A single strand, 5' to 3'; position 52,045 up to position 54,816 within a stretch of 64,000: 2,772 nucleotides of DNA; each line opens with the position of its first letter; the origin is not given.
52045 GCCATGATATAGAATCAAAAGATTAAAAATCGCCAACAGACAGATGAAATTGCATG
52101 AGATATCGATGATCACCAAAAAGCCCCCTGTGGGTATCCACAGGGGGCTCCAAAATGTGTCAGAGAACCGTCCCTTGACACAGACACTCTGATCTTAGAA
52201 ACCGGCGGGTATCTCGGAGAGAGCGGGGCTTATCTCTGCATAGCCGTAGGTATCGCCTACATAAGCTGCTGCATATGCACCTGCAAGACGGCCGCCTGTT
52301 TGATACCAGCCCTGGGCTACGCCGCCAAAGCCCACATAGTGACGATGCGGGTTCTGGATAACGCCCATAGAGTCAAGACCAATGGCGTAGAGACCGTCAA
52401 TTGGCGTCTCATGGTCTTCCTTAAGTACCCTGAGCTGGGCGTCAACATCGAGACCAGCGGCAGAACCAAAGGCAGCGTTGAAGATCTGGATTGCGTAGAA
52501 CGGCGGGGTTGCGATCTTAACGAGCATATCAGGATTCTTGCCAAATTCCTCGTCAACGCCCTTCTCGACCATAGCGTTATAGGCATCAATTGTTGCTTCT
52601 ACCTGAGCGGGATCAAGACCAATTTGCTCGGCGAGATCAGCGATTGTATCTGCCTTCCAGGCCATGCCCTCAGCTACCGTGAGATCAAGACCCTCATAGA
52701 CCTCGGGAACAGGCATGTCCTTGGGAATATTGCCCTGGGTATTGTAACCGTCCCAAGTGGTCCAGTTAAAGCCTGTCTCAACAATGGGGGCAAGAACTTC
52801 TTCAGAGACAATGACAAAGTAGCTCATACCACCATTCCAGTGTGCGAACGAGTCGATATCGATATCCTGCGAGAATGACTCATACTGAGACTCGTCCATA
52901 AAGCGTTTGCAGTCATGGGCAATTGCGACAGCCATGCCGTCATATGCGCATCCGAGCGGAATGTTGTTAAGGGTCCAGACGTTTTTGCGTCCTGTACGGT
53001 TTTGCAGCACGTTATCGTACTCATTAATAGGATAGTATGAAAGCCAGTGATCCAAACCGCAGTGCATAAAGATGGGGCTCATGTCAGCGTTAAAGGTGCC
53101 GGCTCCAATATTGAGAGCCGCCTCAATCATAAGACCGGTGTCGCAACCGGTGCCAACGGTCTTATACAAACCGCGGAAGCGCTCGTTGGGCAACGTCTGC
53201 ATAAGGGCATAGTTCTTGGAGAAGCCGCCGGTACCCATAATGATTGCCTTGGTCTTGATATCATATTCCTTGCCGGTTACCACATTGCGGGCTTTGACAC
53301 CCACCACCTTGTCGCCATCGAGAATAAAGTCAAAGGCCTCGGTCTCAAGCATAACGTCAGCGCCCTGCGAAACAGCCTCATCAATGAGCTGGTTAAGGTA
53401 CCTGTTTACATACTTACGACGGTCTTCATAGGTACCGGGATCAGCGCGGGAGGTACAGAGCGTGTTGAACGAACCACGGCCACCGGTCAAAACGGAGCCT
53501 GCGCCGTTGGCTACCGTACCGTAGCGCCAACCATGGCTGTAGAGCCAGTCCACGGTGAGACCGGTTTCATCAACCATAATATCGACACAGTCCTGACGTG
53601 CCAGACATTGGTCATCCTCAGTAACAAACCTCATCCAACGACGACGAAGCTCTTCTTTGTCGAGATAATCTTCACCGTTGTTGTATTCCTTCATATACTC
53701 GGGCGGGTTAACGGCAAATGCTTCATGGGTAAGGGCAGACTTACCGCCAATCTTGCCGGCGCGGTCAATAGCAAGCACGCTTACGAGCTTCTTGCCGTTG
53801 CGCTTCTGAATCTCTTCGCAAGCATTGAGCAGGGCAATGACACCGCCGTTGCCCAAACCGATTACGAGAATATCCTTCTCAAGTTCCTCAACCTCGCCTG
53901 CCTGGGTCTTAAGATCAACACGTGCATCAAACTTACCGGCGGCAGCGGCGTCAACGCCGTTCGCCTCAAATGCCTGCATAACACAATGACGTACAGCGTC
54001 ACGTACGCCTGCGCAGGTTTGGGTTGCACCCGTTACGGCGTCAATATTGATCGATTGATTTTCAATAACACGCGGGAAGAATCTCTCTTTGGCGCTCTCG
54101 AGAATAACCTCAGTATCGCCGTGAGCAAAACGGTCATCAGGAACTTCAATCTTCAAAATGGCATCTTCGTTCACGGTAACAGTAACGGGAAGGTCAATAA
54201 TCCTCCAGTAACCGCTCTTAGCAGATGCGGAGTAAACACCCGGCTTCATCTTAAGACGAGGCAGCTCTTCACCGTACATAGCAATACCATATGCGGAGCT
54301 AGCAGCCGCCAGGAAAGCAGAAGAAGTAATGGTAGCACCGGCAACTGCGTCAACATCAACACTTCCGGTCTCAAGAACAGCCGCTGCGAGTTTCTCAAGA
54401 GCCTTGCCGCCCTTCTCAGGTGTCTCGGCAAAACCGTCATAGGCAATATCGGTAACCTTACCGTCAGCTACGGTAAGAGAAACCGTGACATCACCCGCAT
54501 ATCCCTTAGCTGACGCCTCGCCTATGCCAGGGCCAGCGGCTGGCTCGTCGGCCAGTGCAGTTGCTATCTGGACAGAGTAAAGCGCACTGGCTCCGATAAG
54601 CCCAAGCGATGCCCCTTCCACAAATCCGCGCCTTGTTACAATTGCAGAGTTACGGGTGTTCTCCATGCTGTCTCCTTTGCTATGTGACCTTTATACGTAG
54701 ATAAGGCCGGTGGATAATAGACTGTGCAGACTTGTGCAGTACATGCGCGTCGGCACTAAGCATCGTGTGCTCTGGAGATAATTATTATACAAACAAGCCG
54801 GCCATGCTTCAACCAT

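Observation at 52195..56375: Candidate novel sensing-and-respiration unit: polytopic LuxR regulator plus a TAT-exported reductase with two flavinylatable FMN_bind modules and an FAD domain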

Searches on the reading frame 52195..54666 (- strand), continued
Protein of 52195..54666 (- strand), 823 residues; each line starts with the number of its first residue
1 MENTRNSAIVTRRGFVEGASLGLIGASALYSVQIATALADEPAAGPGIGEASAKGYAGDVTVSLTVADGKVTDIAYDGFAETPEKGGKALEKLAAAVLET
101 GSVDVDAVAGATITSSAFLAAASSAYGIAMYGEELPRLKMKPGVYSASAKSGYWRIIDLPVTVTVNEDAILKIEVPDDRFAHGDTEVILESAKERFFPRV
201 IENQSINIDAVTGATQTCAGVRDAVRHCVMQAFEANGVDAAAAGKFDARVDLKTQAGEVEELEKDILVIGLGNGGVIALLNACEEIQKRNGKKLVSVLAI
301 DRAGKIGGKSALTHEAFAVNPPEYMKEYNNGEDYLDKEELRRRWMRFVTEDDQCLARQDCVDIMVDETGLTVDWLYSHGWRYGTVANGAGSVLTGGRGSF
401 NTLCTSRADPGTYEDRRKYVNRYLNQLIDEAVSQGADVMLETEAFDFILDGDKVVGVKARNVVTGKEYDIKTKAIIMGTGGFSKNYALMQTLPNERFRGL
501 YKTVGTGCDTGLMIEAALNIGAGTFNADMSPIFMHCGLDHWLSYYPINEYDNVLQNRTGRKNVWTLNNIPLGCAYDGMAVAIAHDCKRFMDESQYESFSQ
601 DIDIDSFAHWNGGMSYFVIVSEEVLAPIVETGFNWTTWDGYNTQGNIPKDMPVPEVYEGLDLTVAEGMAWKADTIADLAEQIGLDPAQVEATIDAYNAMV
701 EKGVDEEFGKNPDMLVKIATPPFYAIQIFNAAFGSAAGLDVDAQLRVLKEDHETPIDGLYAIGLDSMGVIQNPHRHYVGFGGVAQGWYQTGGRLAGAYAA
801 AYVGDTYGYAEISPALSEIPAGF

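Call 62: search_solved_structures(query=window:52195-54666:-, max_evalue=1e-10, show_alignments=3)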
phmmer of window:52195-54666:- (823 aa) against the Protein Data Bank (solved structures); distinct sequences matched with E-value up to 1e-10: 18.
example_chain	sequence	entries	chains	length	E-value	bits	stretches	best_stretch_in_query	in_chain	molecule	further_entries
1d4c_A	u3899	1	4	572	3.3e-20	75.3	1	670-805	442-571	FLAVOCYTOCHROME C FUMARATE REDUCTASE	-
1d4d_A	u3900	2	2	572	4e-20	75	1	670-805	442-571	FLAVOCYTOCHROME C FUMARATE REDUCTASE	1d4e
7p18_A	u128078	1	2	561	2.5e-13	52.6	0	668-797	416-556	3-oxosteroid 1-dehydrogenase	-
1m64_A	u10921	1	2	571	1.2e-12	50.3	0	659-802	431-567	flavocytochrome c3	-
1lj1_A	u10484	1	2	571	1.6e-12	49.9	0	659-802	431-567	flavocytochrome c3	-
1q9i_A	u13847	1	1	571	7.1e-12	47.8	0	660-802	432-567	flavocytochrome c3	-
1qo8_A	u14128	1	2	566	8.1e-12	47.6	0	668-803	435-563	FLAVOCYTOCHROME C3 FUMARATE REDUCTASE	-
1kss_A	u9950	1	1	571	9.6e-12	47.3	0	659-802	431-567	flavocytochrome c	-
1jrx_A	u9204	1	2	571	1.4e-11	46.8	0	659-802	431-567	FLAVOCYTOCHROME C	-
2b7s_A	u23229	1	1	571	1.4e-11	46.8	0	659-802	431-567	Fumarate reductase flavoprotein subunit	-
1jry_A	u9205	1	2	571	1.4e-11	46.8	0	659-802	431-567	FLAVOCYTOCHROME C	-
1p2e_A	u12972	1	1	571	1.4e-11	46.8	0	659-802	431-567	flavocytochrome c3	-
1p2h_A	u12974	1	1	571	1.4e-11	46.8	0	659-802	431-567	flavocytochrome c3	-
1qjd_A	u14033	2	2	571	1.4e-11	46.8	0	659-802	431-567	FLAVOCYTOCHROME C3 | Fumarate reductase flavoprotein subunit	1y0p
2b7r_A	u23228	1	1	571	1.4e-11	46.8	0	659-802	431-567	Fumarate reductase flavoprotein subunit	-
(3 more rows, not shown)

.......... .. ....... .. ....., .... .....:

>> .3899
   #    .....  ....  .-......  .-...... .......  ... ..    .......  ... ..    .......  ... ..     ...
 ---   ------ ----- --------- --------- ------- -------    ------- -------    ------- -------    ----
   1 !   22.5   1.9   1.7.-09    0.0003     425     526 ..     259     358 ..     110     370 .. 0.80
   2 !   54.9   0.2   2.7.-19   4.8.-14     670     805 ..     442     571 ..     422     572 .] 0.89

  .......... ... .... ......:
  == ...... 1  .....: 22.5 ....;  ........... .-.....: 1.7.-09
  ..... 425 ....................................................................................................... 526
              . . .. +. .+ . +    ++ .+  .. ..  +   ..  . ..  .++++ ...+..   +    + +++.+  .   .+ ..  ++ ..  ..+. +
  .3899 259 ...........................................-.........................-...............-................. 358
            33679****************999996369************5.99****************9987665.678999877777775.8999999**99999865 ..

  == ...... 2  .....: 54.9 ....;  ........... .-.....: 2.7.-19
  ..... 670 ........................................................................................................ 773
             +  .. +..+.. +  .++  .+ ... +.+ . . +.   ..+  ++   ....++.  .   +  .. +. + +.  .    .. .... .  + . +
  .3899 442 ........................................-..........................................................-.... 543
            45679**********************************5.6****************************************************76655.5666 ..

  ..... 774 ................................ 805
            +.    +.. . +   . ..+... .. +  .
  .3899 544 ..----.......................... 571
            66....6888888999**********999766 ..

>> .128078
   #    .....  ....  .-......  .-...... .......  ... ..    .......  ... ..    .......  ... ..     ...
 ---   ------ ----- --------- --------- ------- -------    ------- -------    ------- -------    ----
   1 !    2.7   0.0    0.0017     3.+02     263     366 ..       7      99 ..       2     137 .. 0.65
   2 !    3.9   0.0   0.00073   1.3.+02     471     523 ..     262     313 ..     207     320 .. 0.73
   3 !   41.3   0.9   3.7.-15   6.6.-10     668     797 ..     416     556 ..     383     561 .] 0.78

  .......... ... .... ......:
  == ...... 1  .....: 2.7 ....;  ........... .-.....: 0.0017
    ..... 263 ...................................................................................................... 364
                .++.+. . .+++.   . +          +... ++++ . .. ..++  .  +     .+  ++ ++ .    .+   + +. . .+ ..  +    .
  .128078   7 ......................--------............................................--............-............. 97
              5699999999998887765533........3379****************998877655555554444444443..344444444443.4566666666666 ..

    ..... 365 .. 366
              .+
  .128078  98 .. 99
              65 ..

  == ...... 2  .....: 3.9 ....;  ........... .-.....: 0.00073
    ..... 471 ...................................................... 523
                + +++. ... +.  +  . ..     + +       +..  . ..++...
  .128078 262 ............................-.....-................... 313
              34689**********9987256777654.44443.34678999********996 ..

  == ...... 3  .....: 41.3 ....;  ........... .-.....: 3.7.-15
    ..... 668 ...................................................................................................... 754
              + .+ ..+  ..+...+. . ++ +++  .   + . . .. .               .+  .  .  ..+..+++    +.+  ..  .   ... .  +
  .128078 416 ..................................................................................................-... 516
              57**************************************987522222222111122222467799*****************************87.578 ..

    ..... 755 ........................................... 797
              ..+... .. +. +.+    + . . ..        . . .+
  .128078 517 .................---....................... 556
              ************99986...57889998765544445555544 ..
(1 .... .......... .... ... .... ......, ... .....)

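Call 83: find_encoding_contigs(protein=P0006, flank=8000, max_places=1)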
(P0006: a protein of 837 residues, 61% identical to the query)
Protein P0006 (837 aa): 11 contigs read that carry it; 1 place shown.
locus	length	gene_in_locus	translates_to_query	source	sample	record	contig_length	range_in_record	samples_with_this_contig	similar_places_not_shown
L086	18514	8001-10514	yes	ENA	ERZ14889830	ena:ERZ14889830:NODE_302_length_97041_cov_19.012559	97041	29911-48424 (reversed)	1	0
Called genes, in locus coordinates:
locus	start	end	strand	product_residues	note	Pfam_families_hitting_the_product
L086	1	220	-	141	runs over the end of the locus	PF06262:Zincin_1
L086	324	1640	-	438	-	PF07690:MFS_1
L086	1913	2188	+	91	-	PF02416:TatA_B_E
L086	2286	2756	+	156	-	PF03449:GreA_GreB_N, PF01272:GreA_GreB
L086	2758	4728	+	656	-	-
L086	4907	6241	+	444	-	PF13173:AAA_14, PF13635:DUF4143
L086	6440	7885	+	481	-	PF00196:GerE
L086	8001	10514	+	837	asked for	PF04205:FMN_bind, PF00890:FAD_binding_2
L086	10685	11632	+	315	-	PF00520:Ion_trans, PF07885:Ion_trans_2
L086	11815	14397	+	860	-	PF02861:Clp_N, PF00004:AAA, PF17871:AAA_lid_9, PF02151:UVR (weak), PF00004:AAA (weak), PF07724:AAA_2, PF07728:AAA_5, PF10431:ClpB_D2-small, +7 more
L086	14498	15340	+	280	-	PF01128:IspD, PF02348:CTP_transf_3 (weak), PF12804:NTP_transf_3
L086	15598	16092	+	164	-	PF02542:YgbB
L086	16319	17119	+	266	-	-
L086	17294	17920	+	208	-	PF04542:Sigma70_r2, PF08281:Sigma70_r4_2, PF04545:Sigma70_r4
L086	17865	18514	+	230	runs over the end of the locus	-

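Call 84: find_encoding_contigs(protein=P0011, flank=8000, max_places=1)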
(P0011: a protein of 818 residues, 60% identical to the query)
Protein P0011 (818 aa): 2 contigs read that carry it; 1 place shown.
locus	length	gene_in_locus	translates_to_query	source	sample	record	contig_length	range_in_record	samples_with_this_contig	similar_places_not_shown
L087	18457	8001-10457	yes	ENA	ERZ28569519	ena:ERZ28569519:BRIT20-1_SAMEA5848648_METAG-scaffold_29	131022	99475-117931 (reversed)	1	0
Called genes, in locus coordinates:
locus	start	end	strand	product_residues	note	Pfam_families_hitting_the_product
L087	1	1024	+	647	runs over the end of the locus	PF04205:FMN_bind, PF00890:FAD_binding_2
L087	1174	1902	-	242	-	PF01610:DDE_Tnp_ISL3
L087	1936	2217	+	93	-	-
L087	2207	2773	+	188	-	-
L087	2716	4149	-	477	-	PF00196:GerE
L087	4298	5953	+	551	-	PF00070:Pyr_redox (faint), PF00890:FAD_binding_2, PF01266:DAO, PF01494:FAD_binding_3 (faint), PF03486:HI0933_like (faint), PF07992:Pyr_redox_2 (weak), PF12831:FAD_oxidored (weak), PF13450:NAD_binding_8 (faint)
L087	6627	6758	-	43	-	-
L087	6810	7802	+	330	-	PF00196:GerE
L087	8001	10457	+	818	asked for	PF04205:FMN_bind, PF00890:FAD_binding_2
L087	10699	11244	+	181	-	PF20466:MmeI_TRD, PF20467:MmeI_C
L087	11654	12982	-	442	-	PF13173:AAA_14, PF13635:DUF4143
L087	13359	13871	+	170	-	-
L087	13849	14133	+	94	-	-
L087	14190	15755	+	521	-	-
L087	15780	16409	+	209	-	-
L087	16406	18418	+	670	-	PF02534:T4SS-DNA_transf, PF10412:TrwB_AAD_bind, PF12696:TraG-D_C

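Call 85: find_encoding_contigs(protein=P0037, flank=8000, max_places=1)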
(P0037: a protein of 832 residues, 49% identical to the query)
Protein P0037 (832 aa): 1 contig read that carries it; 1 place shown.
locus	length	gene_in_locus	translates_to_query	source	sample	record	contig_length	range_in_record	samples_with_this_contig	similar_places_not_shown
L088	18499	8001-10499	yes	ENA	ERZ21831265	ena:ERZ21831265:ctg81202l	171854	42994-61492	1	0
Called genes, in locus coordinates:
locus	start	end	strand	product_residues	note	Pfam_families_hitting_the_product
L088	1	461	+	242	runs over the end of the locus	PF01182:Glucosamine_iso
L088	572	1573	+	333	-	PF01408:GFO_IDH_MocA, PF02894:GFO_IDH_MocA_C, PF22725:GFO_IDH_MocA_C3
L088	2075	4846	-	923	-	PF13401:AAA_22 (weak), PF25873:WHD_MalT, PF17874:TPR_MalT, PF00196:GerE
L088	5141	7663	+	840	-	PF04205:FMN_bind, PF00890:FAD_binding_2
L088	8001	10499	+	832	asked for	PF04205:FMN_bind, PF00890:FAD_binding_2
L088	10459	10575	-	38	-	-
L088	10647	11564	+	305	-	PF02424:ApbE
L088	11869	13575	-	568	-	PF00890:FAD_binding_2, PF01266:DAO, PF03486:HI0933_like (faint)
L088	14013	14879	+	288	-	PF01609:DDE_Tnp_1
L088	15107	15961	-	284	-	PF00528:BPD_transp_1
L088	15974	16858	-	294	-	PF00528:BPD_transp_1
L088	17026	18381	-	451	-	PF01547:SBP_bac_1, PF13416:SBP_bac_8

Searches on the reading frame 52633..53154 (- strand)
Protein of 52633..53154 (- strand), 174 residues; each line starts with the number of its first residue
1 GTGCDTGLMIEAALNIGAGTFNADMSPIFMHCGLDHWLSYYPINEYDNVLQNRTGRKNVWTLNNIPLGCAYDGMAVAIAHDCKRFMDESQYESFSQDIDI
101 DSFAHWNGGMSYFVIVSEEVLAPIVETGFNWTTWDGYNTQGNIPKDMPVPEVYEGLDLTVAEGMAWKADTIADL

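Call 82: search_solved_structures(query=window:52633-53154:-, max_evalue=10, show_alignments=5)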
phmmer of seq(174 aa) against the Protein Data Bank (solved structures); distinct sequences matched with E-value up to 10: 15.
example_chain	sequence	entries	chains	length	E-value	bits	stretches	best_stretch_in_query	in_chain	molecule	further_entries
8vhv_A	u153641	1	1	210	0.36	14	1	19-96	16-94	Voltage-dependent calcium channel gamma-2 subunit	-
9e4y_E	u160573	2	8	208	0.37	14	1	19-96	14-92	Voltage-dependent calcium channel gamma-2 subunit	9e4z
9nr7_F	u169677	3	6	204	0.37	14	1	19-96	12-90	Voltage-dependent calcium channel gamma-2 subunit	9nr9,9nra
9dhp_E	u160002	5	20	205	0.39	13.9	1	20-96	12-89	Voltage-dependent calcium channel gamma-2 subunit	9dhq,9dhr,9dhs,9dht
8piv_E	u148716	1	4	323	0.8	12.9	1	19-96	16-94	Voltage-dependent calcium channel gamma-2 subunit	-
5kk2_E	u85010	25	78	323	0.8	12.9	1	19-96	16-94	Voltage-dependent calcium channel gamma-2 subunit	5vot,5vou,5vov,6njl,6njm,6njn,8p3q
8c1r_E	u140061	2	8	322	0.81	12.9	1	19-96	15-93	Voltage-dependent calcium channel gamma-2 subunit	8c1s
9qdn_H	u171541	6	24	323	0.81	12.9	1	19-96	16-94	Voltage-dependent calcium channel gamma-2 subunit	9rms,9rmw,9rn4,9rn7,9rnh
7xq4_A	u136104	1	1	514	1.4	12.1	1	82-140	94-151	SQHop_cyclase_C domain-containing protein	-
7xqz_A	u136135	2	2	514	1.4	12.1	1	82-140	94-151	SQHop_cyclase_C domain-containing protein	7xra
7xr7_A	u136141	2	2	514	1.4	12.1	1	82-140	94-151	SQHop_cyclase_C domain-containing protein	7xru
8zg1_A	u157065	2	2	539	1.5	12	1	82-140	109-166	Squalene cyclase C-terminal domain-containing protein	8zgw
8zg0_A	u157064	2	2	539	1.5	12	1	82-140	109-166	Squalene cyclase C-terminal domain-containing protein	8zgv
8zg5_A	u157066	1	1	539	1.5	12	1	82-140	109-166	Squalene cyclase C-terminal domain-containing protein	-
8c1p_E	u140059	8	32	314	1.7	11.8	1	4-94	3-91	Voltage-dependent calcium channel gamma-3 subunit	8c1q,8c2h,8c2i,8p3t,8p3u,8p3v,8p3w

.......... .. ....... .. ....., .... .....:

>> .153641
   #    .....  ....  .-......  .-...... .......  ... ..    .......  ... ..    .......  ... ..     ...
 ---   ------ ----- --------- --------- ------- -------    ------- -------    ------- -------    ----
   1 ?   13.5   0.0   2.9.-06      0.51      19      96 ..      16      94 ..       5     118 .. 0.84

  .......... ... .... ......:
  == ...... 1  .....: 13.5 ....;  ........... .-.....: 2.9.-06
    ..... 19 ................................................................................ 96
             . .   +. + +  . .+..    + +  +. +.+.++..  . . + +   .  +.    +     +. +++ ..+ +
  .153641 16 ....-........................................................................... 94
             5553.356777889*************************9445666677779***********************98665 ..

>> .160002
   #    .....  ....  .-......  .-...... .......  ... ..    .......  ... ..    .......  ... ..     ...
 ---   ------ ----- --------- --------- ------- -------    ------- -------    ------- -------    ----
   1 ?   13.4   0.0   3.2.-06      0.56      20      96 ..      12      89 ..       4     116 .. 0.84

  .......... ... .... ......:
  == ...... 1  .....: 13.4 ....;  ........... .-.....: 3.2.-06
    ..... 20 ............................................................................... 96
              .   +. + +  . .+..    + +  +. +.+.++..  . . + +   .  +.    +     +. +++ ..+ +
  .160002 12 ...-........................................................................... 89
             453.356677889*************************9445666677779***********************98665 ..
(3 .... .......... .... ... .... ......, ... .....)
